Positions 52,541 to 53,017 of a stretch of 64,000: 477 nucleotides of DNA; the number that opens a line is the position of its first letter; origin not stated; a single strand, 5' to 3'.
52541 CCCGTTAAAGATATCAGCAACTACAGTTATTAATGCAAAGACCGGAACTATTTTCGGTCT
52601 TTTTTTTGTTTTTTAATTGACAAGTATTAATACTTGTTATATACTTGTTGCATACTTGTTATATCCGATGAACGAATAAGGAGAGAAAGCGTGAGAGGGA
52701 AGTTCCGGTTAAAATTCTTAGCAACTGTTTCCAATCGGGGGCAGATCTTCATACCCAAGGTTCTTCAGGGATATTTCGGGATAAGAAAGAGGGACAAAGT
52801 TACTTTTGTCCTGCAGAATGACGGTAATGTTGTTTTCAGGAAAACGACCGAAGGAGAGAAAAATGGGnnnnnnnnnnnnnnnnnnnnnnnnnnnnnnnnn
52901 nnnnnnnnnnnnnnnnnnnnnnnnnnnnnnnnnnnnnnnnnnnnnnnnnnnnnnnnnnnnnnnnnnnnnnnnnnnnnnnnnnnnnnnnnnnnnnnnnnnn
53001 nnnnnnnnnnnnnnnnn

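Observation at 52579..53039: AbrB/MazE-like gene with 8-nt overlap to a 58-aa basic ORF, behind a promoter carrying three 11-bp-phased direct repeats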

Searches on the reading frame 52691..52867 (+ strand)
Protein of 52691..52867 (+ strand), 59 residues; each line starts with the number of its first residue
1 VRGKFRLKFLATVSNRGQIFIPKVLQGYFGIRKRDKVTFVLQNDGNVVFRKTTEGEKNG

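Call 3: search_protein_families(library=pfam, proteins=[window:52691-52867:+], max_evalue=1)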
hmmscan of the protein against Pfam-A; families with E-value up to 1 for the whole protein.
window:52691-52867:+ (59 aa): 2 families
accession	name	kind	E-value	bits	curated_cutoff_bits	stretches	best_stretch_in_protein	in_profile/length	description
PF15937.10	PrlF_antitoxin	-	6.2e-06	26.7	32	1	11-56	2-47/99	prlF antitoxin for toxin YhaV_toxin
PF04014.23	MazE_antitoxin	-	0.0086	16.5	24.7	1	11-48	2-39/48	Antidote-toxin recognition MazE, bacterial antitoxin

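Call 6: search_protein_families(library=ncbifam, proteins=[window:52691-52867:+], max_evalue=1)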
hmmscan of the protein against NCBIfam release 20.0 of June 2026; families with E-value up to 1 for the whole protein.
window:52691-52867:+ (59 aa): 3 families
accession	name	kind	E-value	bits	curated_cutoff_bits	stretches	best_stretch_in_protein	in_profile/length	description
NF007429.0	PRK09974.1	equivalog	8.2e-07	28.9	125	1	4-57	8-61/114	type II toxin-antitoxin system PrlF family antitoxin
TIGR01439.1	lp_hng_hel_AbrB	domain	0.00014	21.5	28.3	1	12-51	3-42/44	transcriptional regulator, AbrB family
NF040962.1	near_HgcAB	equivalog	0.00028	20.7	70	1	10-47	7-45/70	HgcAB-associated protein HgcC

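Call 8: find_encoding_contigs(protein=window:52691-52867:+, flank=6000, max_places=8)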
Protein window:52691-52867:+ (59 aa): 3 contigs read that carry it; 3 places shown.
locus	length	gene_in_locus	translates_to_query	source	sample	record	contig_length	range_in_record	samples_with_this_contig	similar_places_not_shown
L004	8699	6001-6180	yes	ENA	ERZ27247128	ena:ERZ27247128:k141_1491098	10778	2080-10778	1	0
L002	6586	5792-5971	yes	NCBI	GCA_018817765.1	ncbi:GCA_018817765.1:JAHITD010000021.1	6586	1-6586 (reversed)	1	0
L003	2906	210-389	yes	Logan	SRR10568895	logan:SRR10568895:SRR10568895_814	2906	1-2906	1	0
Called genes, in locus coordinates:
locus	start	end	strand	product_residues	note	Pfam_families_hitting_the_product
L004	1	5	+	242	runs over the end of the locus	PF00005:ABC_tran, PF02463:SMC_N (faint), PF13304:AAA_21 (weak), PF08352:oligo_HPY (weak)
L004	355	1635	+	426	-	PF00330:Aconitase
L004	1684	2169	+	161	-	PF00694:Aconitase_C, PF06434:Aconitase_2_N (weak)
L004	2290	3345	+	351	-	PF00180:Iso_dh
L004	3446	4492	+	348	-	PF01118:Semialdhyde_dh, PF02774:Semialdhyde_dhC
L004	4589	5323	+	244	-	PF01416:PseudoU_synth_1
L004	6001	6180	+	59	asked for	PF15937:PrlF_antitoxin (weak)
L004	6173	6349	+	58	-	-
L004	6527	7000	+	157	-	PF00572:Ribosomal_L13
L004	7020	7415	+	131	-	PF00380:Ribosomal_S9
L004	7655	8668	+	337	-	PF01118:Semialdhyde_dh, PF02774:Semialdhyde_dhC, PF22698:Semialdhyde_dhC_1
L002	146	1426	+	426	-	PF00330:Aconitase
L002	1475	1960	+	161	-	PF00694:Aconitase_C, PF06434:Aconitase_2_N (weak)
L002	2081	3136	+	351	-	PF00180:Iso_dh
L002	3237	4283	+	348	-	PF01118:Semialdhyde_dh, PF02774:Semialdhyde_dhC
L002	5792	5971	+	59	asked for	PF15937:PrlF_antitoxin (weak)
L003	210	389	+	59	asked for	PF15937:PrlF_antitoxin (weak)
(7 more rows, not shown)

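Call 10: find_homologous_proteins(query=window:52691-52867:+, max_evalue=0.001)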
Query window:52691-52867:+ (59 aa): 32 proteins with E <= 0.001 among 32 candidates.
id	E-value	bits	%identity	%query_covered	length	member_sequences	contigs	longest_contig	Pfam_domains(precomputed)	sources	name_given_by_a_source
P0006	3.2e-31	122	100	100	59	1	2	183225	PF15937.11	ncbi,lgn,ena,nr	ncbi:MAG: hypothetical protein ABIG55_03825 [Candidatus Omnitrophota bacterium]|nr:type II toxin-ant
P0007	8.7e-31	121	98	100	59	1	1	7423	PF15937.11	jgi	-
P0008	1.2e-24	102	86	97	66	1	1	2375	-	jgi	-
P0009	3.3e-24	101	83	98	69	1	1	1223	PF15937.11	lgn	-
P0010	1.4e-23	99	82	97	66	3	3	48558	-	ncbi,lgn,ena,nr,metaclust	ncbi:MAG: hypothetical protein P9L90_04200 [Candidatus Aadella gelida]|nr:hypothetical protein [Cand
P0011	2.3e-23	98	91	80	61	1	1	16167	PF15937.11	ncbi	ncbi:MAG: hypothetical protein ABH862_00550 [Candidatus Omnitrophota bacterium]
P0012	9.8e-22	93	79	97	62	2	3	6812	-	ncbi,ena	-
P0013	4.1e-19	85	72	97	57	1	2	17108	PF15937.11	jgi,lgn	jgi:AbrB family looped-hinge helix DNA binding protein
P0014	1.0e-18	83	72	97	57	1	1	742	PF15937.11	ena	-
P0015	1.1e-18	83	72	97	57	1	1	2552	PF15937.11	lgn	-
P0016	3.0e-18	82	70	97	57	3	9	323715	PF15937.11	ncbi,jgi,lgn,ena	-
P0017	4.1e-17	78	70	90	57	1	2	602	PF15937.11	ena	-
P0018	5.9e-17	78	75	86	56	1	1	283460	PF15937.11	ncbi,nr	ncbi:MAG: hypothetical protein GF409_03745 [Candidatus Omnitrophica bacterium]|nr:hypothetical prote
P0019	7.5e-17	78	75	88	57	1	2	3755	PF15937.11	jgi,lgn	jgi:AbrB family looped-hinge helix DNA binding protein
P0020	1.4e-16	77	70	95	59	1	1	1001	-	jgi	jgi:bifunctional DNA-binding transcriptional regulator/antitoxin component of YhaV-PrlF toxin-antito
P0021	2.4e-16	76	70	95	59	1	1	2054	PF15937.11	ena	-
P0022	2.7e-16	76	75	86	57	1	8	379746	PF15937.11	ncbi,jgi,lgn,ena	-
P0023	8.3e-16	74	70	85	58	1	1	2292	PF15937.11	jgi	jgi:AbrB family looped-hinge helix DNA binding protein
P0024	9.4e-16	74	80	78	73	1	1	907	PF15937.11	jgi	-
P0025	2.1e-15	73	71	86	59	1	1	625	PF15937.11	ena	-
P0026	3.6e-15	72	64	95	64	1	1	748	PF04014.24,PF15937.11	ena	-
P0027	2.1e-14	70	65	97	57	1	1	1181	PF15937.11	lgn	-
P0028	2.7e-14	69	71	76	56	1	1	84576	PF04014.24,PF15937.11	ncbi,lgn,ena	-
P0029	2.9e-14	69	68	97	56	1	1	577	PF15937.11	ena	-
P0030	2.9e-14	69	61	92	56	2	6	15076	PF15937.11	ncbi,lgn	ncbi:MAG: hypothetical protein WBB86_02615 [Candidatus Omnitrophota bacterium]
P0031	3.2e-14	69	65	86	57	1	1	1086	PF15937.11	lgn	-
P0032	1.3e-13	67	69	86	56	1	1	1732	PF15937.11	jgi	-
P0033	2.7e-13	66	67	86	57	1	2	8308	PF15937.11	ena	-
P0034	3.6e-13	66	65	86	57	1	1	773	PF15937.11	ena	-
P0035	3.7e-13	66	63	88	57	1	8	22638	PF15937.11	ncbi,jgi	jgi:AbrB family looped-hinge helix DNA binding protein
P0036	5.6e-13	65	63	97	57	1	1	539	PF15937.11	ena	-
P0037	1.2e-12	64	65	86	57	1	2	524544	PF15937.11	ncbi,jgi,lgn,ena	-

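Call 13: find_encoding_contigs(protein=P0016, flank=5000, max_places=4)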
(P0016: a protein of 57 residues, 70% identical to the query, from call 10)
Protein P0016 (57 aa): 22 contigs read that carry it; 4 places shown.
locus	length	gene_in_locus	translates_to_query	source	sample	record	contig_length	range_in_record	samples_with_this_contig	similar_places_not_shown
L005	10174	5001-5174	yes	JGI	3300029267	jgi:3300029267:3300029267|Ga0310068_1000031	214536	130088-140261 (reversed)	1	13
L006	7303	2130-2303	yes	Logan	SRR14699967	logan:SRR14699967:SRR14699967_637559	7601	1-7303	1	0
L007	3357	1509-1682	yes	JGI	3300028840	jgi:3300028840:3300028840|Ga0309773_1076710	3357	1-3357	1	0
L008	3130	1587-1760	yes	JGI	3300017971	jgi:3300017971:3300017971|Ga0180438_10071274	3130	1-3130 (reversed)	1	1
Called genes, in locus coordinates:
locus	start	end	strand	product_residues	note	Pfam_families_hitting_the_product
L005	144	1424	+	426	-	PF00330:Aconitase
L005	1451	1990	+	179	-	PF00694:Aconitase_C, PF06434:Aconitase_2_N (faint)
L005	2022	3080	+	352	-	PF00180:Iso_dh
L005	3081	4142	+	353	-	PF01118:Semialdhyde_dh, PF02774:Semialdhyde_dhC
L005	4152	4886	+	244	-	PF01416:PseudoU_synth_1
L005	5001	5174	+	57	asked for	PF15937:PrlF_antitoxin (weak)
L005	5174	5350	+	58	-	-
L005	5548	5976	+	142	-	PF00572:Ribosomal_L13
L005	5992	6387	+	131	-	PF00380:Ribosomal_S9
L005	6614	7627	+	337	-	PF01118:Semialdhyde_dh, PF02774:Semialdhyde_dhC, PF22698:Semialdhyde_dhC_1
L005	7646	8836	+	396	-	PF01960:ArgJ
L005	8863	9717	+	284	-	PF00696:AA_kinase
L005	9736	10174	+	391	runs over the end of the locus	PF00202:Aminotran_3, PF00155:Aminotran_1_2 (faint)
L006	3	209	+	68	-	?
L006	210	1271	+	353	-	PF01118:Semialdhyde_dh, PF02774:Semialdhyde_dhC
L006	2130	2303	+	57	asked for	PF15937:PrlF_antitoxin (weak)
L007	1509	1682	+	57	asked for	PF15937:PrlF_antitoxin (weak)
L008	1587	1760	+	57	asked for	PF15937:PrlF_antitoxin (weak)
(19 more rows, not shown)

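Call 14: find_encoding_contigs(protein=P0037, flank=5000, max_places=3)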
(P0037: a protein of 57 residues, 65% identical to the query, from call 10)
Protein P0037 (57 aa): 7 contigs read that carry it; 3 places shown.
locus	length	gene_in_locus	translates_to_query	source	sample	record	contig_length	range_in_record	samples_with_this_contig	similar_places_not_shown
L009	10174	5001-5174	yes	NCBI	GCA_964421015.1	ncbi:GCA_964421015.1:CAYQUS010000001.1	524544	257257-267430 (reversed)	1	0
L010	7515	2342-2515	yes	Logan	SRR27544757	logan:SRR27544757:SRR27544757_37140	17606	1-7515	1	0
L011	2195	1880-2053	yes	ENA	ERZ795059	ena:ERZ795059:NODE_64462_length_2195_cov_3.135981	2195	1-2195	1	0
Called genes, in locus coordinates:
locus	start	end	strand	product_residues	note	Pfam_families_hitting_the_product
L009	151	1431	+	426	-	PF00330:Aconitase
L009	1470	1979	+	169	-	PF06434:Aconitase_2_N (faint), PF00694:Aconitase_C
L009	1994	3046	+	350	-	PF00180:Iso_dh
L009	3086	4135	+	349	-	PF01118:Semialdhyde_dh, PF02774:Semialdhyde_dhC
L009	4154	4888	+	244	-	PF01416:PseudoU_synth_1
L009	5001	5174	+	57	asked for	PF15937:PrlF_antitoxin (weak)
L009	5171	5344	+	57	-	-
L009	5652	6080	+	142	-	PF00572:Ribosomal_L13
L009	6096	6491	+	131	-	PF00380:Ribosomal_S9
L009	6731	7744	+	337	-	PF01118:Semialdhyde_dh, PF02774:Semialdhyde_dhC, PF22698:Semialdhyde_dhC_1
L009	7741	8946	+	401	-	PF01960:ArgJ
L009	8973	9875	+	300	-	PF00696:AA_kinase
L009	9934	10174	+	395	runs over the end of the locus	PF00202:Aminotran_3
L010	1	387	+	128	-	?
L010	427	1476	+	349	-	PF01118:Semialdhyde_dh, PF02774:Semialdhyde_dhC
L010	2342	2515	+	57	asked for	PF15937:PrlF_antitoxin (weak)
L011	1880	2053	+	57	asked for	PF15937:PrlF_antitoxin (weak)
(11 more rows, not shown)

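Call 15: find_encoding_contigs(protein=P0010, flank=5000, max_places=3)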
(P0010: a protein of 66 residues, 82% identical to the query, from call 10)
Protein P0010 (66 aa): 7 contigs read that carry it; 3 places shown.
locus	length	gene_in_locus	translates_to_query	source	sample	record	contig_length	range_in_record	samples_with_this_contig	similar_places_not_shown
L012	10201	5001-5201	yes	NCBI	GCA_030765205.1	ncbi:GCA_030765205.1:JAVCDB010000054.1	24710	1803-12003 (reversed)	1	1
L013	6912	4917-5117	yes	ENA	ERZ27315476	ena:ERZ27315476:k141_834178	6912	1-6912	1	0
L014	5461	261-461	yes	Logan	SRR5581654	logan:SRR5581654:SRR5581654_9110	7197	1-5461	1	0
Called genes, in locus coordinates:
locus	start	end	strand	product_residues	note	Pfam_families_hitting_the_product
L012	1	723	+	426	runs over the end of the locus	PF00330:Aconitase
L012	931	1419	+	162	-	PF00694:Aconitase_C, PF06434:Aconitase_2_N (weak)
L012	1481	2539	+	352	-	PF00180:Iso_dh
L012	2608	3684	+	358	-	PF01118:Semialdhyde_dh, PF02774:Semialdhyde_dhC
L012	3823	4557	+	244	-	PF01416:PseudoU_synth_1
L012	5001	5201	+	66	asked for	-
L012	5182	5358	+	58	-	-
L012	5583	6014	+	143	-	PF00572:Ribosomal_L13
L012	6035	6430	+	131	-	PF00380:Ribosomal_S9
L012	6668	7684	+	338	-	PF01118:Semialdhyde_dh, PF02774:Semialdhyde_dhC, PF22698:Semialdhyde_dhC_1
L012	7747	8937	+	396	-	PF01960:ArgJ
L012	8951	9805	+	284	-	PF00696:AA_kinase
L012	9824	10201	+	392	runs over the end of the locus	PF00202:Aminotran_3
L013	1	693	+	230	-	?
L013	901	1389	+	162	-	PF00694:Aconitase_C, PF06434:Aconitase_2_N (weak)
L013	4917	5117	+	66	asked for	-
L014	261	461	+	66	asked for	-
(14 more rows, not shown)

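Call 18: find_related_loci(query=A2, collection=genome_contigs, flank=2500)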
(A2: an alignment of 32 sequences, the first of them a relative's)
Query A2 (59 aa) in genome_contigs; peptide patterns used: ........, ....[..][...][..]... (x = any residue, [..] = any of these).
93 stretches matched a pattern; 61 encode a relative of the query (tblastn E <= 1e-3); 61 distinct loci.
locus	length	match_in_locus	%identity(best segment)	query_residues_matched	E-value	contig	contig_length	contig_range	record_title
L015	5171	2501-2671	81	1-57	2e-27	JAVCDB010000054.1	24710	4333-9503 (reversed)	MAG: Candidatus Aadella gelida isolate MAG_3300035698_848 Ga0374944_516669, whole genome shotgun sequence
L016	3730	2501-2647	88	1-49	4e-25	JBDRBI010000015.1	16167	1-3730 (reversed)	MAG: Candidatus Omnitrophota bacterium isolate MEGAHIT-group-1.110 k141_4470842, whole genome shotgun sequence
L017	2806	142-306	75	1-55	4e-24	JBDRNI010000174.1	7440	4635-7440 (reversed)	MAG: Candidatus Omnitrophota bacterium isolate MEGAHIT-group-1.881 k141_6985666, whole genome shotgun sequence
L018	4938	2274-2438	75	1-55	2e-23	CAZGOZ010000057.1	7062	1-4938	MAG TPA_asm: uncultured Planctomycetia bacterium isolate binchicken_co332_45 genome assembly, contig: NODE_3438_length_7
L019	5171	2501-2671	70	1-57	7e-23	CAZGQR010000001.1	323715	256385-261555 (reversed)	MAG TPA_asm: uncultured Planctomycetia bacterium isolate binchicken_co334_155 genome assembly, contig: NODE_5_length_323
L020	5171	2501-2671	72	1-57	1e-22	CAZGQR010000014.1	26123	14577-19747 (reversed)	MAG TPA_asm: uncultured Planctomycetia bacterium isolate binchicken_co334_155 genome assembly, contig: NODE_3071_length_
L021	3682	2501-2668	66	1-56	3e-22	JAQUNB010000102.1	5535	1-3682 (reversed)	MAG: Candidatus Omnitrophota bacterium isolate STD1_168 NODE_54747_length_5535_cov_2.996672_Sandtown_D1, whole genome sh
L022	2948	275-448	66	1-59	6e-22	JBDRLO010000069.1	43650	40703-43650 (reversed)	MAG: Candidatus Omnitrophota bacterium isolate MEGAHIT-group-1.781 k141_3370859, whole genome shotgun sequence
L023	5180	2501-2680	67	1-56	2e-21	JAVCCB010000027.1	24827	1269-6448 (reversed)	MAG: Candidatus Tantalella remota isolate MAG_3300035698_1097 Ga0374944_042825, whole genome shotgun sequence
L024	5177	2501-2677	64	1-59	2e-21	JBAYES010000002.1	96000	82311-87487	MAG: Candidatus Omnitrophota bacterium isolate SO_2016_CLC_T2_83 scaffold00040_PH3_Jul20_2016, whole genome shotgun sequ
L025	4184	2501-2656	69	4-55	2e-21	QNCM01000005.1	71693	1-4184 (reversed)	MAG: Candidatus Makaraimicrobium thalassicum isolate B134_G9 B134_Guay9_scaffold_00020, whole genome shotgun sequence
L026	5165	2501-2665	71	4-59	4e-21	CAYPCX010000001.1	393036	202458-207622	MAG TPA_asm: uncultured Planctomycetia bacterium isolate binchicken_co334_60 genome assembly, contig: NODE_2_length_3930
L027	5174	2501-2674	64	1-59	5e-21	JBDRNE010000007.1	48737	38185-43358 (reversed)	MAG: Candidatus Omnitrophota bacterium isolate MEGAHIT-group-1.87 k141_16637, whole genome shotgun sequence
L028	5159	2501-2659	68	6-58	8e-21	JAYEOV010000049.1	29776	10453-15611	MAG: Candidatus Omnitrophota bacterium isolate MAG020 MAG020_49, whole genome shotgun sequence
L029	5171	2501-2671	69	1-58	1e-20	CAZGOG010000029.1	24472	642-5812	MAG TPA_asm: uncultured Planctomycetia bacterium isolate binchicken_co334_259 genome assembly, contig: NODE_3407_length_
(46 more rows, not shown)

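Call 36: search_solved_structures(query=A2, max_evalue=1, show_alignments=2)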
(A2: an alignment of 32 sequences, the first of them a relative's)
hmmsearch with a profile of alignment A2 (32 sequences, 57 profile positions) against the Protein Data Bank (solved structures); distinct sequences matched with E-value up to 1: 16.
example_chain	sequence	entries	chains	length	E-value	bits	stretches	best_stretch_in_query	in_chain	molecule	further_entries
2glw_A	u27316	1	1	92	1.2e-05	27.7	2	8-44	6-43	92aa long hypothetical protein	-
2ro5_A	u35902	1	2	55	0.0006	22.2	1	14-52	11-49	Stage V sporulation protein T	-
2w1t_B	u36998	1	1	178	0.0055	19.2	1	14-52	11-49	STAGE V SPORULATION PROTEIN T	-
2w1t_A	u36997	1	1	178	0.0075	18.7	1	14-52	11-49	STAGE V SPORULATION PROTEIN T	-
4oy2_A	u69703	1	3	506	0.17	14.4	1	15-36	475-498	Transcription initiation factor TFIID subunit 1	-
2fy9_A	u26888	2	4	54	0.26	13.8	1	13-52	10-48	Putative transition state regulator abh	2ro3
4y97_B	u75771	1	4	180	0.42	13.1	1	18-33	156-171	DNA polymerase alpha catalytic subunit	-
1z0r_A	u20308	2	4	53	0.44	13.1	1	13-53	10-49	Transition state regulatory protein abrB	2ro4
2k1n_A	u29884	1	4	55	0.49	12.9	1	13-53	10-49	AbrB family transcriptional regulator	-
1yfb_A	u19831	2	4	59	0.66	12.5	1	13-52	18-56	Transition state regulatory protein abrB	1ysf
4pdt_A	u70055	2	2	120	0.72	12.4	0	27-48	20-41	Mannose recognizing lectin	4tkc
8vy3_C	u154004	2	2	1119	0.79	12.3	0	18-33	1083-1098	DNA polymerase alpha catalytic subunit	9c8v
5exr_C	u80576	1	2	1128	0.8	12.2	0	18-33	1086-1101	DNA polymerase alpha catalytic subunit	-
7u5c_C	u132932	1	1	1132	0.8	12.2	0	18-33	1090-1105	DNA polymerase alpha catalytic subunit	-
8d0b_F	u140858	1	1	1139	0.81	12.2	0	18-33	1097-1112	DNA polymerase alpha catalytic subunit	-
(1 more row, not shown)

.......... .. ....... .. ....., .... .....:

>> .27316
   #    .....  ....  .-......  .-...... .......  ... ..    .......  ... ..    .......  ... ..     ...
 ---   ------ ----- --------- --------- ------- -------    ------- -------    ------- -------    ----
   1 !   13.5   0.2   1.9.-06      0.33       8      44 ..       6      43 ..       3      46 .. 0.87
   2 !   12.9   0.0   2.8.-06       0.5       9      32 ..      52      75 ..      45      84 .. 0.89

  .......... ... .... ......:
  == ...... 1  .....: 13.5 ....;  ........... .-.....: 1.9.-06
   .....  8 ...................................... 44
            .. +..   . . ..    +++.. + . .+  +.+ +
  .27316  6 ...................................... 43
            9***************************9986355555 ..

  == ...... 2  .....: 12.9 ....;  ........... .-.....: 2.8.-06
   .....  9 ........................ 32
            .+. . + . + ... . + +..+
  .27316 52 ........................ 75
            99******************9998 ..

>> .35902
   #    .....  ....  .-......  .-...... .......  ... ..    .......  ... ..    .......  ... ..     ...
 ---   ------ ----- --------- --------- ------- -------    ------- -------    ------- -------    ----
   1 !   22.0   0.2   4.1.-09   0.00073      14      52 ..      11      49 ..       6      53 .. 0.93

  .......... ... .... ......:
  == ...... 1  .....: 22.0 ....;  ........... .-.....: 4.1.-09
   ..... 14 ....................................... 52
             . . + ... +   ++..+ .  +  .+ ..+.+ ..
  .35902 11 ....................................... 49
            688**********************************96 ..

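Call 39: find_related_loci(query=A2, collection=viral_contigs, flank=3000)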
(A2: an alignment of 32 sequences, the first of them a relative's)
Query A2 (59 aa) in viral_contigs; peptide patterns used: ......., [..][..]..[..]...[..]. (x = any residue, [..] = any of these).
32 stretches matched a pattern, but none encodes a relative of the query by tblastn (E <= 1e-3).

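Call 46: search_protein_families(library=padloc, proteins=[window:52691-52867:+], max_evalue=1)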
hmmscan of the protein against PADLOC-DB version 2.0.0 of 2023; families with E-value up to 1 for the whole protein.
window:52691-52867:+ (59 aa): 0 families
